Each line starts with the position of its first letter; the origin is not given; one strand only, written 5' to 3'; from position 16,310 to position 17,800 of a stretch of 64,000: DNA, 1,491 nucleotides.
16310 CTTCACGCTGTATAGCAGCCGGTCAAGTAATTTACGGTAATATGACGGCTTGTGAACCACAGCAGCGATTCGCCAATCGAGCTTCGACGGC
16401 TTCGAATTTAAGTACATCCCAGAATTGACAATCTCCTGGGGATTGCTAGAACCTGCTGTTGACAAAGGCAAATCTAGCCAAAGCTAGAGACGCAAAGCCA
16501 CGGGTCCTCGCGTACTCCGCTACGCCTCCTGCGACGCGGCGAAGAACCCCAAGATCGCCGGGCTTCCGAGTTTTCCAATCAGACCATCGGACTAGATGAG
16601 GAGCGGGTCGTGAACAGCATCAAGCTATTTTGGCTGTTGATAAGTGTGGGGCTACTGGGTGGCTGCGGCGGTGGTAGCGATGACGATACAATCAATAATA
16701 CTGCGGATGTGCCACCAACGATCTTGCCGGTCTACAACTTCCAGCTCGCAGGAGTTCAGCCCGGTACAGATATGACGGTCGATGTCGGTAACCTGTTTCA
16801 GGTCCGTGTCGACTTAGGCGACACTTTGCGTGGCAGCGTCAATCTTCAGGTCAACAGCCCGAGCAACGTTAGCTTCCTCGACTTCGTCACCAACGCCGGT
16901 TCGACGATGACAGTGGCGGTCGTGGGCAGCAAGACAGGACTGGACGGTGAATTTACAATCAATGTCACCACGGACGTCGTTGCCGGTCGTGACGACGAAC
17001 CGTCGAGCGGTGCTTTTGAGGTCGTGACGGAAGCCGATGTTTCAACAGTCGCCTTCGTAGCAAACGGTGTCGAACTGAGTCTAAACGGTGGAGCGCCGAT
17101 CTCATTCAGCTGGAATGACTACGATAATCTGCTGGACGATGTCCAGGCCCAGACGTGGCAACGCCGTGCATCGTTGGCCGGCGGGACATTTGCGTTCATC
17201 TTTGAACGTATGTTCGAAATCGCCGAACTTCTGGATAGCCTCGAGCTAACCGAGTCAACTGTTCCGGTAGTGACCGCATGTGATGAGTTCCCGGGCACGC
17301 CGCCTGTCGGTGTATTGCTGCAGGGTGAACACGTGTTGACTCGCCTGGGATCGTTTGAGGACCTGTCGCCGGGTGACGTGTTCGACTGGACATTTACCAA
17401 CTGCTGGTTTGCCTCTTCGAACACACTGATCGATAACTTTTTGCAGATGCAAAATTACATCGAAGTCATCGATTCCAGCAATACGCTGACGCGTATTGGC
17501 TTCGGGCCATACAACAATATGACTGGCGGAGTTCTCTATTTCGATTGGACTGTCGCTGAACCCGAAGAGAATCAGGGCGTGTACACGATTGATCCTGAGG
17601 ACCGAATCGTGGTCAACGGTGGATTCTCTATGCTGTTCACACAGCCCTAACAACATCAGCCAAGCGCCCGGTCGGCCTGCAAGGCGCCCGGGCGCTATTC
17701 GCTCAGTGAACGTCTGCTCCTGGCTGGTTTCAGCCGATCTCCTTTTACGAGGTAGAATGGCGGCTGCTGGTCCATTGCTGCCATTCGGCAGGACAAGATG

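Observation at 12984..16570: Three GEMM-I (c-di-GMP-I) riboswitch-like leaders within 3.6 kb, in front of unknown lipoprotein and secreted-protein genes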

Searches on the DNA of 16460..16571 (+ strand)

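Call 38: build_rna_model(alignment_id=A3, structure=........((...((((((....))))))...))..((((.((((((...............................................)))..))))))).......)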
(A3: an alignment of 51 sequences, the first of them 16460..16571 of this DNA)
Model R1 built from alignment A3 (51 sequences, 113 columns); structure: as given.
model positions 112; base pairs 18; branch points 1; effective number of sequences 1.82; information 0.59 bits per position. Calibrated on 0.2 Mb of random sequence (short: E-values are rough).
structure used (alignment columns):
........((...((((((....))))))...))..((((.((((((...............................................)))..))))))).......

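Call 39: search_with_rna_model(model_id=R1, source=window, max_evalue=10, show_alignments=5)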
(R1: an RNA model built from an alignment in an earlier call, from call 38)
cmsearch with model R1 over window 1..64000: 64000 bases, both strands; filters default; matches with E-value up to 10: 6.
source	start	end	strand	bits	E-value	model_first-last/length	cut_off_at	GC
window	16460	16571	+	118.2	2.1e-30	1-112/112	no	0.61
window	14731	14830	+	85.2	1.8e-21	1-112/112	no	0.57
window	12984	13090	+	63.6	1.2e-15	1-112/112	no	0.54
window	43783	43841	-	9.5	0.5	43-100/112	no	0.59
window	32027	32066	+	9.3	0.55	1-112/112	no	0.55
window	13030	13075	-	7.7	1.5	48-93/112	no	0.46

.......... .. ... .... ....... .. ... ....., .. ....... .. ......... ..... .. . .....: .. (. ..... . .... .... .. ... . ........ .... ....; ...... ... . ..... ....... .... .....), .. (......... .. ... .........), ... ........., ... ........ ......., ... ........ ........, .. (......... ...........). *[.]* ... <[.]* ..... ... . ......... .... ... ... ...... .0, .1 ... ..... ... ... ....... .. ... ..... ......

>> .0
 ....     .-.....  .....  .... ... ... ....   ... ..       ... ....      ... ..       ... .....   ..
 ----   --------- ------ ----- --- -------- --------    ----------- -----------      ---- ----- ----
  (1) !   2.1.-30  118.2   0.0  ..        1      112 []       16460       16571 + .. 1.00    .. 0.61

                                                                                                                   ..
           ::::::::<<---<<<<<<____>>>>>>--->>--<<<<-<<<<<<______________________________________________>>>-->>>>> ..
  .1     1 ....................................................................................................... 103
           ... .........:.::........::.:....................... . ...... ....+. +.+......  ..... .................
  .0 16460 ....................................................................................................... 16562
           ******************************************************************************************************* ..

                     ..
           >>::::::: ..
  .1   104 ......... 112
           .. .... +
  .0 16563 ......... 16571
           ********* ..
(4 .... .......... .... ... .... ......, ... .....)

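Call 40: search_with_rna_model(model_id=R1, sources=[L001, L002, L003, L004, L005, L006, L007, L008, L009, L010, L011, L012, L013, L014, L015, L016, L017, L018, L019, L020, L021, L022, L023, L024, L025, L026, L027, L028, L029, L030, L031, L032, L033, L034, L035, L036, L037, L038, L039, L040, L041, L042, L043, L044, L045, L046, L047, L048, L049, L050, L051, L052, L053, L054, L055, L056, L057, L058, L059, L060, L061, L062, L063, L064, L065, L066, L067, L068, L069, L070, L071, L072, L073, L074, L075, L076, L077, L078, L079, L080, L081, L082, L083, L084, L085, L086, L087, L088, L089, L090, L091, L092, L093, L094, L095, L096, L097, L098, L099, L100], max_evalue=0.001)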
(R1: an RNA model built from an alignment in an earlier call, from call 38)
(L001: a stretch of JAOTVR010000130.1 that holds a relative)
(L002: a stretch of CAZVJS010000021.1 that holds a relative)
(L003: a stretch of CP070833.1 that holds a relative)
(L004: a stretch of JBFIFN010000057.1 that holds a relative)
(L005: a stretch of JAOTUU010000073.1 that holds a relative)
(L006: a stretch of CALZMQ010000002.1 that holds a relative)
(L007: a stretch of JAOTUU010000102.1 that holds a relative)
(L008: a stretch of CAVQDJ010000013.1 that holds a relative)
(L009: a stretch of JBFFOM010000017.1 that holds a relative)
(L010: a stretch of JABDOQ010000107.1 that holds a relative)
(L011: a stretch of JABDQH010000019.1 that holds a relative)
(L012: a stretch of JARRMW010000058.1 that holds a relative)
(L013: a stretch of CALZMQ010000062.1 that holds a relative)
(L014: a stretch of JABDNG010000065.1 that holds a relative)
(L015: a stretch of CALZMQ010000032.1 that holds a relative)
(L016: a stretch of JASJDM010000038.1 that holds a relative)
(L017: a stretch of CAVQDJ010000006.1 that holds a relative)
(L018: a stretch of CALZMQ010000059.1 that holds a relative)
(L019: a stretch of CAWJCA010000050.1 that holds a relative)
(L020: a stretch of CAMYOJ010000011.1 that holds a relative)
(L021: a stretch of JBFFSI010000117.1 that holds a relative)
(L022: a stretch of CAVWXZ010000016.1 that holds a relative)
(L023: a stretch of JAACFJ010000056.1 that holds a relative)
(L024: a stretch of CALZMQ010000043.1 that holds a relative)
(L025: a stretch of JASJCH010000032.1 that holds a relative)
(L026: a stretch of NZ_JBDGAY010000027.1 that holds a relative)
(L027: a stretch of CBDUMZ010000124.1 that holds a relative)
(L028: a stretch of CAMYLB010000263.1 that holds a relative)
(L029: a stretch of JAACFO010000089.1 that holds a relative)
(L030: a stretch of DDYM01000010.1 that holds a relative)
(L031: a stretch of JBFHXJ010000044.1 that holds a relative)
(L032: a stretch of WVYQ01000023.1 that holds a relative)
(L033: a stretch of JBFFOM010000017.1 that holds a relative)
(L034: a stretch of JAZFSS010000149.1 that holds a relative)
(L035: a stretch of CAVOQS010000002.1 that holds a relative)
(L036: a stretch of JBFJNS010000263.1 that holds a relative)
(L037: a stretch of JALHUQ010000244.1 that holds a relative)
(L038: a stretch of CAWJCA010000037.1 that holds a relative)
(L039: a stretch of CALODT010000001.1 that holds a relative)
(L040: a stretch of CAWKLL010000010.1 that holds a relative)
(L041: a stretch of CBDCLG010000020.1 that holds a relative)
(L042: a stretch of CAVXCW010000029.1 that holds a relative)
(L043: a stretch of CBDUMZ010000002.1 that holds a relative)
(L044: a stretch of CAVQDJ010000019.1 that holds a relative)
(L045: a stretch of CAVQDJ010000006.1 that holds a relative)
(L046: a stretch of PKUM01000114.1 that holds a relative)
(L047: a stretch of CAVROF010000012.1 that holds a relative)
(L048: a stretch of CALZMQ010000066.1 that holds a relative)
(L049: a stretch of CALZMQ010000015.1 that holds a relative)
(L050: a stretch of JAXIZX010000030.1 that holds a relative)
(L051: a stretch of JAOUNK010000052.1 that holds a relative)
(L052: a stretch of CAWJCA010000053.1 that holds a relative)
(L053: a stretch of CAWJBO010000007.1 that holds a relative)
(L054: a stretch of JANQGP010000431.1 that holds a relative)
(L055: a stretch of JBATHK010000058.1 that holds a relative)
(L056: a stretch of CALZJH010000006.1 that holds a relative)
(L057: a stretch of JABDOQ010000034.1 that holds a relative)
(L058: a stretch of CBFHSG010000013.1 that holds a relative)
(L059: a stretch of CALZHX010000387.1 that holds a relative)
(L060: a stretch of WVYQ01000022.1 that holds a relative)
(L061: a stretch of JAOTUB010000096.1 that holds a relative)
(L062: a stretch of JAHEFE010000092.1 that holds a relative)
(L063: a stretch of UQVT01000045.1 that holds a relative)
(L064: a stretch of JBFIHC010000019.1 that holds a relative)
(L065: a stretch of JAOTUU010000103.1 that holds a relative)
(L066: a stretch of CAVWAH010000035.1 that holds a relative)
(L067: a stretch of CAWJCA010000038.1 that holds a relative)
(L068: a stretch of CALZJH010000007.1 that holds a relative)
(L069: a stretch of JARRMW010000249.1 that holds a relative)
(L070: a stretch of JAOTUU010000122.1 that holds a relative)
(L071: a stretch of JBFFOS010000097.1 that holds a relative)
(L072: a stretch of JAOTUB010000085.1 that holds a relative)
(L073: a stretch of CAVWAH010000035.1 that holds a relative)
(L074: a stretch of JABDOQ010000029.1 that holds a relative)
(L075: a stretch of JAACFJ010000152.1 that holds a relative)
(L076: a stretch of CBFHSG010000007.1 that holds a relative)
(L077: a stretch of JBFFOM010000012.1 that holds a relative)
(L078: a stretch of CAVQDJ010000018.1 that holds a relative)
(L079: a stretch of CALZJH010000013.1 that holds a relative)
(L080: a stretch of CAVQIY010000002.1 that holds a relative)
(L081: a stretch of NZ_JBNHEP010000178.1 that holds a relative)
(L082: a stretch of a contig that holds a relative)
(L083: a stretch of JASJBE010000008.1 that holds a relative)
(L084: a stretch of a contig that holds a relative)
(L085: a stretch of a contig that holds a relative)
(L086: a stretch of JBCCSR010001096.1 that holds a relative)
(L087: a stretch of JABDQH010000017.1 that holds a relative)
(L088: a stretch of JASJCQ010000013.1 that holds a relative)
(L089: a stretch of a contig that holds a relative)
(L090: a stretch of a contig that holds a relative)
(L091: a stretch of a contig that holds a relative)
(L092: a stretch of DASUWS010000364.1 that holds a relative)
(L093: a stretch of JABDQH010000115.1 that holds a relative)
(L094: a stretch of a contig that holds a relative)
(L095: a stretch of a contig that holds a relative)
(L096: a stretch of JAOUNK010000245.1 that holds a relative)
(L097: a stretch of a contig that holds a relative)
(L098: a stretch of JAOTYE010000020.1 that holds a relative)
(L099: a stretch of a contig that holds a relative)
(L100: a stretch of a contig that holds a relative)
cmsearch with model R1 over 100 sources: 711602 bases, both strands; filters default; matches with E-value up to 0.001: 71.
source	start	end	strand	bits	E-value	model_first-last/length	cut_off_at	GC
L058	183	294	+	128.6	3.8e-32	1-112/112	no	0.62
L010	1499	1609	+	126.9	1.1e-31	1-112/112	no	0.59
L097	684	795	+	126.3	1.5e-31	1-112/112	no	0.64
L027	2941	3052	+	126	1.9e-31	1-112/112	no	0.57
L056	2750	2861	-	125.6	2.4e-31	1-112/112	no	0.57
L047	1229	1340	+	125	3.4e-31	1-112/112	no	0.59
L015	5006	5117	+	125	3.5e-31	1-112/112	no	0.64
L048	691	798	-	125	3.6e-31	1-112/112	no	0.6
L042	2337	2447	-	124.8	3.9e-31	1-112/112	no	0.62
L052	1704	1815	-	124.3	5.3e-31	1-112/112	no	0.6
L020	4362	4473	-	124.1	6.1e-31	1-112/112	no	0.64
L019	6821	6932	+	123.9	6.9e-31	1-112/112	no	0.57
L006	7713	7824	+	123.2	1.1e-30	1-112/112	no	0.65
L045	6685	6796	-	123.1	1.1e-30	1-112/112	no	0.58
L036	2655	2765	+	122.6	1.6e-30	1-112/112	no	0.59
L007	4958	5069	-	122.2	2e-30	1-112/112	no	0.59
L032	6683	6790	-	122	2.3e-30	1-112/112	no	0.6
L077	7668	7779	+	121.7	2.8e-30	1-112/112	no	0.6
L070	236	346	+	121.4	3.4e-30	1-112/112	no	0.57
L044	2359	2470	+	121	4.1e-30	1-112/112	no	0.64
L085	2072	2183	+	120.9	4.5e-30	1-112/112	no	0.62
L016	1978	2087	-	120.5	5.9e-30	1-112/112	no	0.62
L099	5875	5985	+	119.4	1.1e-29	1-112/112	no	0.61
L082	696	803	+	119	1.5e-29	1-112/112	no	0.63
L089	2829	2939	+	118.7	1.8e-29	1-112/112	no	0.58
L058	3129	3240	+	118.4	2.1e-29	1-112/112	no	0.62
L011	7568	7678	+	118.3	2.3e-29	1-112/112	no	0.66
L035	2249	2360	-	118.2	2.4e-29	1-112/112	no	0.61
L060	834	941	-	118.2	2.4e-29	1-112/112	no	0.63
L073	6704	6815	-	118.1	2.6e-29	1-112/112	no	0.62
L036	4132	4234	+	117.4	4e-29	1-112/112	no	0.63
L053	3710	3820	+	117.1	4.7e-29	1-112/112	no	0.61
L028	6508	6619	+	116.6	6.7e-29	1-112/112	no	0.65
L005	4273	4380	-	115.8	1.1e-28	1-112/112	no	0.63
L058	1056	1166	+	114.6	2.3e-28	1-112/112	no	0.58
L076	5371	5473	-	114.5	2.4e-28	1-112/112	no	0.58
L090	2752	2854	-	114.1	3.2e-28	1-112/112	no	0.62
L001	6587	6689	+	114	3.4e-28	1-112/112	no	0.63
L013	219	326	+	113.8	3.8e-28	1-112/112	no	0.6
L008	7651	7757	-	113.8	3.8e-28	1-112/112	no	0.63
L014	3769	3871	-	113.7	3.9e-28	1-112/112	no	0.59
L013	2382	2493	+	113.4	4.8e-28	1-112/112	no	0.6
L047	2777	2888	+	113.3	5.2e-28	1-112/112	no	0.6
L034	3378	3488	-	112.8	6.8e-28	1-112/112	no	0.55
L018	5515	5616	+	112.6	8e-28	1-112/112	no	0.59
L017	5058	5169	-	112.2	1e-27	1-112/112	no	0.59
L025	3357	3468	+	111.9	1.2e-27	1-112/112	no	0.62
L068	5820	5927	+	111.9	1.2e-27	1-112/112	no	0.62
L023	494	600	+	111.1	1.9e-27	1-112/112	no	0.61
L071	3629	3735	+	111.1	1.9e-27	1-112/112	no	0.61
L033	5805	5916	-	109.9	4.1e-27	1-112/112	no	0.67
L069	1148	1250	-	109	7.4e-27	1-112/112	no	0.63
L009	5290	5396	-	106.6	3.3e-26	1-112/112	no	0.62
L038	2095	2198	+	101.1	9.7e-25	1-112/112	no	0.6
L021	1968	2072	-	96.2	2.1e-23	1-112/112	no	0.6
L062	3025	3135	-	95.5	3.3e-23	1-112/112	no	0.55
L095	6221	6332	+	94.5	5.9e-23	1-112/112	no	0.57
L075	7641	7730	-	94.5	6.2e-23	1-112/112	no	0.59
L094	2620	2709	+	94.5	6.2e-23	1-112/112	no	0.59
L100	6436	6538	-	92.8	1.8e-22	1-112/112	no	0.58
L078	7100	7204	+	76.5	4.4e-18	1-112/112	no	0.54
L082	4930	5012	+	61.5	4.8e-14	1-112/112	no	0.47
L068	5178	5312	+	60.4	9.7e-14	1-112/112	no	0.52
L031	3427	3535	-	54.4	4.1e-12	1-112/112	no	0.56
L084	3161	3268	+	52.4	1.5e-11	1-112/112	no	0.61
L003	6356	6430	-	49.7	7.8e-11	1-112/112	no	0.6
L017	7136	7220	-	47.5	3e-10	1-112/112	no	0.6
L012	7962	8000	+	41.1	1.6e-08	1-39/112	3'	0.51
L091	2012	2124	+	32.7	3e-06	1-112/112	no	0.53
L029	777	829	-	25.9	0.0002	1-112/112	no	0.57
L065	1787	1840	-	25.2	0.00031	1-112/112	no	0.52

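Call 64: search_with_rna_model(model_id=R1, sources=[L101, L102, L103, L104, L105, L106, L107, L108, L109, L110, L111, L112, L113, L114, L115, L116, L117, L118], max_evalue=0.001)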
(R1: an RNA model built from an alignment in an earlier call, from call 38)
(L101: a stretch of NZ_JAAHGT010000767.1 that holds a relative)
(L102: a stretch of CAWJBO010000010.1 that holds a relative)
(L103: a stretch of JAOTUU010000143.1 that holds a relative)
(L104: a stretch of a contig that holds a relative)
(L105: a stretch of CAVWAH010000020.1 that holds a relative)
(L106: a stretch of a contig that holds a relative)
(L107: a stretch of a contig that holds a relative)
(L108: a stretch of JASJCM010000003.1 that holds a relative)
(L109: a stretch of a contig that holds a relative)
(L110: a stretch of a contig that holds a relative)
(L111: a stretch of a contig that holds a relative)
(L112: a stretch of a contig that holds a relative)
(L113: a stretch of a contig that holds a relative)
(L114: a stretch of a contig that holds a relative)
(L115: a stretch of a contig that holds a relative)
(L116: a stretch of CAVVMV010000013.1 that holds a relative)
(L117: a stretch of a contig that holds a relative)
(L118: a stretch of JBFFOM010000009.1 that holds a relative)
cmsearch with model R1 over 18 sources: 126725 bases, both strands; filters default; matches with E-value up to 0.001: 14.
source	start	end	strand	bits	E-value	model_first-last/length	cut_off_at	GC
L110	2761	2872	-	127.3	1.5e-32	1-112/112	no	0.6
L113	1608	1719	-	121.4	5.9e-31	1-112/112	no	0.61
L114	2691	2802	-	120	1.4e-30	1-112/112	no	0.58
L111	1350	1461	-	118.6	3.3e-30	1-112/112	no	0.62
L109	7709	7811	-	110.4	5.6e-28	1-112/112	no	0.65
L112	2009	2119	+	109.8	8.1e-28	1-112/112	no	0.61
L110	5867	5968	-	107.5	3.3e-27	1-112/112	no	0.61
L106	7783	7886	-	104.1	2.7e-26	1-112/112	no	0.59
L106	5795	5899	-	95.5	5.8e-24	1-112/112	no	0.58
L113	4659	4769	-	83.2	1.2e-20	1-112/112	no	0.56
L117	4632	4735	-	80.1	8.4e-20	1-112/112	no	0.6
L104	2297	2399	+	62.5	4.6e-15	1-112/112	no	0.53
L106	6842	6891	-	31.8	9.2e-07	1-112/112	no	0.56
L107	5454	5528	-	22.4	0.00032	1-112/112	no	0.55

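Call 69: search_rna_families(sources=[L006, L010, L015, L027, L035, L047, L053, L058, L075, L090, L095, L106, L110, L113, L038, L078, L084], threshold=gathering)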
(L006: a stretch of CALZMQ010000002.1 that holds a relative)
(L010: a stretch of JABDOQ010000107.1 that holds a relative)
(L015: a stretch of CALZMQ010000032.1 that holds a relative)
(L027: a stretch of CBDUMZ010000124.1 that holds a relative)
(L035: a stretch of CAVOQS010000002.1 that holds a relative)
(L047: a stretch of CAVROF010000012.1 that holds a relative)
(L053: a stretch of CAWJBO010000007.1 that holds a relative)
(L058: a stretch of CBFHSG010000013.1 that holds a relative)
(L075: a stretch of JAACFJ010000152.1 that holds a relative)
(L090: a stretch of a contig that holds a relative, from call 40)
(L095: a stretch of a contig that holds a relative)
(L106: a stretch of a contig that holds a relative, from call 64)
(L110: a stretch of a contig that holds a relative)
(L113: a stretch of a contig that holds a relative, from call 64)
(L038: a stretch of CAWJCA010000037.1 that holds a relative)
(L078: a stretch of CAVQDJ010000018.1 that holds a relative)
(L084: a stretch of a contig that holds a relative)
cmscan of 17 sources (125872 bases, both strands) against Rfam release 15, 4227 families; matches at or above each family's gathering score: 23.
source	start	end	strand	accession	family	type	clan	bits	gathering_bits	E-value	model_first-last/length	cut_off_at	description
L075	7641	7732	-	RF03167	c-di-GMP-I-GGC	Cis-reg; riboswitch;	CL00126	73.4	59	3.3e-15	1-80/80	no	c-di-GMP-I-GGC riboswitch aptamer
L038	6136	6208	-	RF00005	tRNA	Gene; tRNA;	CL00001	70.4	29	4.8e-13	1-71/71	no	tRNA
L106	2125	2197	+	RF00005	tRNA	Gene; tRNA;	CL00001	69.1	29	1.1e-12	1-71/71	no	tRNA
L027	2939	3052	+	RF03167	c-di-GMP-I-GGC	Cis-reg; riboswitch;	CL00126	68.7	59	7.3e-14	1-80/80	no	c-di-GMP-I-GGC riboswitch aptamer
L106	7783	7888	-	RF03167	c-di-GMP-I-GGC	Cis-reg; riboswitch;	CL00126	67.5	59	1.6e-13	1-80/80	no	c-di-GMP-I-GGC riboswitch aptamer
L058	1054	1166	+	RF03167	c-di-GMP-I-GGC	Cis-reg; riboswitch;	CL00126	67.2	59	2e-13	1-80/80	no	c-di-GMP-I-GGC riboswitch aptamer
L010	1497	1609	+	RF03167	c-di-GMP-I-GGC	Cis-reg; riboswitch;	CL00126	66.8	59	2.6e-13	1-80/80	no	c-di-GMP-I-GGC riboswitch aptamer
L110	2761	2874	-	RF03167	c-di-GMP-I-GGC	Cis-reg; riboswitch;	CL00126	65.8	59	5.1e-13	1-80/80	no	c-di-GMP-I-GGC riboswitch aptamer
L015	5004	5117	+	RF03167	c-di-GMP-I-GGC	Cis-reg; riboswitch;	CL00126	62.5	59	4.6e-12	1-80/80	no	c-di-GMP-I-GGC riboswitch aptamer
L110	5867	5970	-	RF03167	c-di-GMP-I-GGC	Cis-reg; riboswitch;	CL00126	62.2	59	5.3e-12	1-80/80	no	c-di-GMP-I-GGC riboswitch aptamer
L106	5795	5901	-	RF03167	c-di-GMP-I-GGC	Cis-reg; riboswitch;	CL00126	61.7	59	7.8e-12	1-80/80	no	c-di-GMP-I-GGC riboswitch aptamer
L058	181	294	+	RF03167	c-di-GMP-I-GGC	Cis-reg; riboswitch;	CL00126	60.3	59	1.9e-11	1-80/80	no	c-di-GMP-I-GGC riboswitch aptamer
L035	2249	2362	-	RF03167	c-di-GMP-I-GGC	Cis-reg; riboswitch;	CL00126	60.2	59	2e-11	1-80/80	no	c-di-GMP-I-GGC riboswitch aptamer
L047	2774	2887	+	RF01051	c-di-GMP-I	Cis-reg; riboswitch;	CL00126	59.3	35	9.2e-09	1-87/87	no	c-di-GMP-I riboswitch aptamer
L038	2093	2198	+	RF03167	c-di-GMP-I-GGC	Cis-reg; riboswitch;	CL00126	59.3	59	3.7e-11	1-80/80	no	c-di-GMP-I-GGC riboswitch aptamer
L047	1226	1339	+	RF01051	c-di-GMP-I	Cis-reg; riboswitch;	CL00126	58.4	35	1.5e-08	1-87/87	no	c-di-GMP-I riboswitch aptamer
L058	3126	3239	+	RF01051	c-di-GMP-I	Cis-reg; riboswitch;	CL00126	57.1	35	3.1e-08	1-87/87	no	c-di-GMP-I riboswitch aptamer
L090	2753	2857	-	RF01051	c-di-GMP-I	Cis-reg; riboswitch;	CL00126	57.1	35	3.2e-08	1-87/87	no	c-di-GMP-I riboswitch aptamer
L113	1609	1722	-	RF01051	c-di-GMP-I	Cis-reg; riboswitch;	CL00126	56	35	5.9e-08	1-87/87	no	c-di-GMP-I riboswitch aptamer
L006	7710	7823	+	RF01051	c-di-GMP-I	Cis-reg; riboswitch;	CL00126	55.1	35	9.5e-08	1-87/87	no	c-di-GMP-I riboswitch aptamer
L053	3707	3819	+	RF01051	c-di-GMP-I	Cis-reg; riboswitch;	CL00126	54.1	35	1.7e-07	1-87/87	no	c-di-GMP-I riboswitch aptamer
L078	7094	7203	+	RF01051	c-di-GMP-I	Cis-reg; riboswitch;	CL00126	40.6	35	0.00034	1-87/87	no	c-di-GMP-I riboswitch aptamer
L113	4660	4772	-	RF01051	c-di-GMP-I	Cis-reg; riboswitch;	CL00126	40.5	35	0.00035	1-87/87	no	c-di-GMP-I riboswitch aptamer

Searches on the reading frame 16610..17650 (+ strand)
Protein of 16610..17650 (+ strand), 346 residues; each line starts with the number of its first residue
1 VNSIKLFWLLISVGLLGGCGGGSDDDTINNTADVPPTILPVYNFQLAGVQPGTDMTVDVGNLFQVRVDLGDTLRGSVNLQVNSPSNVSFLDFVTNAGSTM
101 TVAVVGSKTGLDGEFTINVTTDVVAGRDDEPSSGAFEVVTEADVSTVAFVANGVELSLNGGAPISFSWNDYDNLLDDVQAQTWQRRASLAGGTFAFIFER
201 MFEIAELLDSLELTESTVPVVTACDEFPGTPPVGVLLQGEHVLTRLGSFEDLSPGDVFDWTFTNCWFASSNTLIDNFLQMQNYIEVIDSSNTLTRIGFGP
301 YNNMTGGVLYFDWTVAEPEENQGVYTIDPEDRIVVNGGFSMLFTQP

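Call 10: find_encoding_contigs(protein=window:16610-17650:+, flank=10000, max_places=6)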
Protein window:16610-17650:+ (346 aa): no gene with exactly this product is on record in the collection.

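Call 11: find_encoding_contigs(protein=window:16610-17647:+, flank=10000, max_places=6)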
Protein seq(346 aa) (346 aa): no gene with exactly this product is on record in the collection.

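Call 12: search_protein_families(library=pfam, max_evalue=0.01, proteins=[window:16610-17647:+])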
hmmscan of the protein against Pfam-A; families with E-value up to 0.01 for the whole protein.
seq(346 aa): 0 families
